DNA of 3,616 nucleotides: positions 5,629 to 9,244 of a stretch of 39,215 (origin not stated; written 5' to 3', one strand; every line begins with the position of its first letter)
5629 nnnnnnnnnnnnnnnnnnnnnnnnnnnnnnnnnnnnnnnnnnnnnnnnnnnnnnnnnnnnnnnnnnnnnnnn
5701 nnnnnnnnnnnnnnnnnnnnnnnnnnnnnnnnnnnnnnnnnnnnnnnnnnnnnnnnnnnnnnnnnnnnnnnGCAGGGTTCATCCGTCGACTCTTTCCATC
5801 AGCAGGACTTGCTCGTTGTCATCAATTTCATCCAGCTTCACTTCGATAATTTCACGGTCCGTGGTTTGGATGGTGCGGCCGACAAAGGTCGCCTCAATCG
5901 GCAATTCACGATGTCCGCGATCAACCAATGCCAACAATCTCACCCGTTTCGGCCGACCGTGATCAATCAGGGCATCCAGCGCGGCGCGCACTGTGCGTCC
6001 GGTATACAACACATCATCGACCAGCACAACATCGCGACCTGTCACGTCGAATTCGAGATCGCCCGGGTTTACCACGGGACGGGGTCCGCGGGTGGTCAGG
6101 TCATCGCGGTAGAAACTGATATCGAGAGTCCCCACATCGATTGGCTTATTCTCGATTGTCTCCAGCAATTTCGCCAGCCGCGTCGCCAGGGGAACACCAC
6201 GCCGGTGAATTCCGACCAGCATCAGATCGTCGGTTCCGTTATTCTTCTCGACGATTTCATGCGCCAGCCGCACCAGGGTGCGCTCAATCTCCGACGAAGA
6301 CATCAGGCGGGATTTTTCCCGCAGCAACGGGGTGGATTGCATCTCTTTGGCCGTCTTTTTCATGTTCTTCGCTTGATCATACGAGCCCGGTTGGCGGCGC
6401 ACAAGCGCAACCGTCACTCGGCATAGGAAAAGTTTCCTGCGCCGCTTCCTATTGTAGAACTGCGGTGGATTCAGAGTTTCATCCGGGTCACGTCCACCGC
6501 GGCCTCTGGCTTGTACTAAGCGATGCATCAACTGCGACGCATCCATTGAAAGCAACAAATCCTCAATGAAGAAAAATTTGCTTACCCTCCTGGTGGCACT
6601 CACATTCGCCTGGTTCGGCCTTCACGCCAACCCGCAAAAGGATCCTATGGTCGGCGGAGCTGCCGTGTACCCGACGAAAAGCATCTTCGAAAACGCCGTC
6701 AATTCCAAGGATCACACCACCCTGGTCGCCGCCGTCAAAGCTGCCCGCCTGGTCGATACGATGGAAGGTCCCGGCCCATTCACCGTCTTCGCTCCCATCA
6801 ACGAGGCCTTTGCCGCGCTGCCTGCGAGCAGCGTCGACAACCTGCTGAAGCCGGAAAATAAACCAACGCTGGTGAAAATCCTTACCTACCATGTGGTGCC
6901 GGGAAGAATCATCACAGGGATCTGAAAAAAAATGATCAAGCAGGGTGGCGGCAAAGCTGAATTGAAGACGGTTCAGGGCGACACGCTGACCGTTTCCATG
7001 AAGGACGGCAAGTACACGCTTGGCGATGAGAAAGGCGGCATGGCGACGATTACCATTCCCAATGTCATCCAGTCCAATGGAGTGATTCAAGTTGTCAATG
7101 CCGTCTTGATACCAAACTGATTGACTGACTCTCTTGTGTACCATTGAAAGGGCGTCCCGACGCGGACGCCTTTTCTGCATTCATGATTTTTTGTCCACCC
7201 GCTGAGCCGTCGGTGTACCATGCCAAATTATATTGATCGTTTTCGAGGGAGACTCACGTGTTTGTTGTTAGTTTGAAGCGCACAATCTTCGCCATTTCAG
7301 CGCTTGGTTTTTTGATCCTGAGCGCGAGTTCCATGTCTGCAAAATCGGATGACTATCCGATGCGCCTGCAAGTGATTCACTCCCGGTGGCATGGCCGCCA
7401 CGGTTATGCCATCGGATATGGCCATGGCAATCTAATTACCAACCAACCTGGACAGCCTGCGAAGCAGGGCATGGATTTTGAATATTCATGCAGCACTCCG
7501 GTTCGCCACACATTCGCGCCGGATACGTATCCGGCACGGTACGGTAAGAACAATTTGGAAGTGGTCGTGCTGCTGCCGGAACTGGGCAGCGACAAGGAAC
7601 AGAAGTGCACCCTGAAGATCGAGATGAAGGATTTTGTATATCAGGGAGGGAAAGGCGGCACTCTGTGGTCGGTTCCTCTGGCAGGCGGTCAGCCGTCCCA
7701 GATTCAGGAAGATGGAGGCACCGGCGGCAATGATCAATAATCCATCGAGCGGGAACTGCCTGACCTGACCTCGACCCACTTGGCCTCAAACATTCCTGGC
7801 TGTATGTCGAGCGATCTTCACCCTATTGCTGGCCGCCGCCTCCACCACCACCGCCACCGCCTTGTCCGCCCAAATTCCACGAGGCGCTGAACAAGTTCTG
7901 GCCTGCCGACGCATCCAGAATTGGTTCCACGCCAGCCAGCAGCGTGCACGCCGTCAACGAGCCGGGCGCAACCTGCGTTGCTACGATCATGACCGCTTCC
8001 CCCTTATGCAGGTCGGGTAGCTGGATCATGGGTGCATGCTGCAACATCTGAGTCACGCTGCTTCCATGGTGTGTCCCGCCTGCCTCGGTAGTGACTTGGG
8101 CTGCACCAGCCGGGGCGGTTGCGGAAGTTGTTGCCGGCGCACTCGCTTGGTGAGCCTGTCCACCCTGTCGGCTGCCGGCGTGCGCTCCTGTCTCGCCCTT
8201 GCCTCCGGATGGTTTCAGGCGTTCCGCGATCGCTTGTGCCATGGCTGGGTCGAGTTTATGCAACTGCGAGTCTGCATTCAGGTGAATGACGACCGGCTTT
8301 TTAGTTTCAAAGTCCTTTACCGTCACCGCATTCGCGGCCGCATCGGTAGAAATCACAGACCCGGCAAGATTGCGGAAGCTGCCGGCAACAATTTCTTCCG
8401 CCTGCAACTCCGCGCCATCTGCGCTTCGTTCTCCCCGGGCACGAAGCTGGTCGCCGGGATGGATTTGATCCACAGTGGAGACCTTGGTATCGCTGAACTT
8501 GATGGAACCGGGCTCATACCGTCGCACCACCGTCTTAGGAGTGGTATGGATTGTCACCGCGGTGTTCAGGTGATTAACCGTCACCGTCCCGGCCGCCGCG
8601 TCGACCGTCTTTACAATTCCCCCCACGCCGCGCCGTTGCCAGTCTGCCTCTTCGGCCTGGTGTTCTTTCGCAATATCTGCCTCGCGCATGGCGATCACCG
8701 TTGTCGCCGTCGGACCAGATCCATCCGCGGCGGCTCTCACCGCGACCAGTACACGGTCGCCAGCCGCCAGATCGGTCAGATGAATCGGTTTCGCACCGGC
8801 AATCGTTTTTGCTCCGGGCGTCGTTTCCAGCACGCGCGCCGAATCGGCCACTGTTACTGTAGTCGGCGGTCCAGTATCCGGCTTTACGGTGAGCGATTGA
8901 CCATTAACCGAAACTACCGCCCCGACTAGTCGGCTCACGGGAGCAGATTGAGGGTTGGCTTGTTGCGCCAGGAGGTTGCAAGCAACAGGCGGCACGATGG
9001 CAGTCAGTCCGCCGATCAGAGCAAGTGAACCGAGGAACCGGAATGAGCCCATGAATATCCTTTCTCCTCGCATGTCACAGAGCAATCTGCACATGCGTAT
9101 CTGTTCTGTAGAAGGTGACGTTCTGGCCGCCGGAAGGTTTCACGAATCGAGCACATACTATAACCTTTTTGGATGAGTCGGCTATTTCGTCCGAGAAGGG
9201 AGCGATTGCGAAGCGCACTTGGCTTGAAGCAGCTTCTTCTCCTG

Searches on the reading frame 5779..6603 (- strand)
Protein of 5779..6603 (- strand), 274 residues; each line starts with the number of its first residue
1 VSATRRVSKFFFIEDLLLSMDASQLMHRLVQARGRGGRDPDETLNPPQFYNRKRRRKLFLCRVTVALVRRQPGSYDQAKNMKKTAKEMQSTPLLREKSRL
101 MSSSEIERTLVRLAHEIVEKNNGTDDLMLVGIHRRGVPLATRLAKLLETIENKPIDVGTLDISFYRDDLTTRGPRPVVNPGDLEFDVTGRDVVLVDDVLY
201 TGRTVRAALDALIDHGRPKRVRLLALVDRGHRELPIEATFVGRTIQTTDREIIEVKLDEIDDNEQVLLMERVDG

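Call 73: search_protein_families(library=pfam, proteins=[window:5779-6603:-], max_evalue=0.0001)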
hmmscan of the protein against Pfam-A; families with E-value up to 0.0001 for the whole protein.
window:5779-6603:- (274 aa): 2 families
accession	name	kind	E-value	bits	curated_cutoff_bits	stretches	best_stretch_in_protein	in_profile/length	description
PF00156.33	Pribosyltran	-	5.6e-25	87.9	26.3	1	105-259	10-157/158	Phosphoribosyl transferase domain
PF14681.12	UPRTase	-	1e-06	28.8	27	1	114-227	55-159/206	Uracil phosphoribosyltransferase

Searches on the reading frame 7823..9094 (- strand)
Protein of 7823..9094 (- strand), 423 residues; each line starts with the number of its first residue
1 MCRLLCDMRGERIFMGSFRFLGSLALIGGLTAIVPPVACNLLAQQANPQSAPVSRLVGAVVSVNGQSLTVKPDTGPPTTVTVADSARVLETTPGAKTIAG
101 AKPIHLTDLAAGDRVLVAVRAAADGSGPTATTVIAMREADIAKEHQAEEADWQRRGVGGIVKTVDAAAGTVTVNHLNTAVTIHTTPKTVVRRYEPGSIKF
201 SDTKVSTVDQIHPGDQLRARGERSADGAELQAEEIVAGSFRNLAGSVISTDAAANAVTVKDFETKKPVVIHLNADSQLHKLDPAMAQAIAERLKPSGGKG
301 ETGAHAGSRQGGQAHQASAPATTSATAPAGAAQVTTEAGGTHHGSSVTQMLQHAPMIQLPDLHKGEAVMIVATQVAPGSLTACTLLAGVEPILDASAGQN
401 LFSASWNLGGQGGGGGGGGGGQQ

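Call 73: search_protein_families(library=pfam, proteins=[window:7823-9094:-], max_evalue=0.0001)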
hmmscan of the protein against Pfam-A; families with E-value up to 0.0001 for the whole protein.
window:7823-9094:- (423 aa): 2 families
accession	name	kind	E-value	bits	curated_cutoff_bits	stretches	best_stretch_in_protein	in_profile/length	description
PF18914.6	DUF5666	-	4.4e-06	27.3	27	0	159-235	2-59/60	Domain of unknown function (DUF5666)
PF11604.15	CusF_Ec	-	9.1e-06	25.9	27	0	158-175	5-22/72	Copper binding periplasmic protein CusF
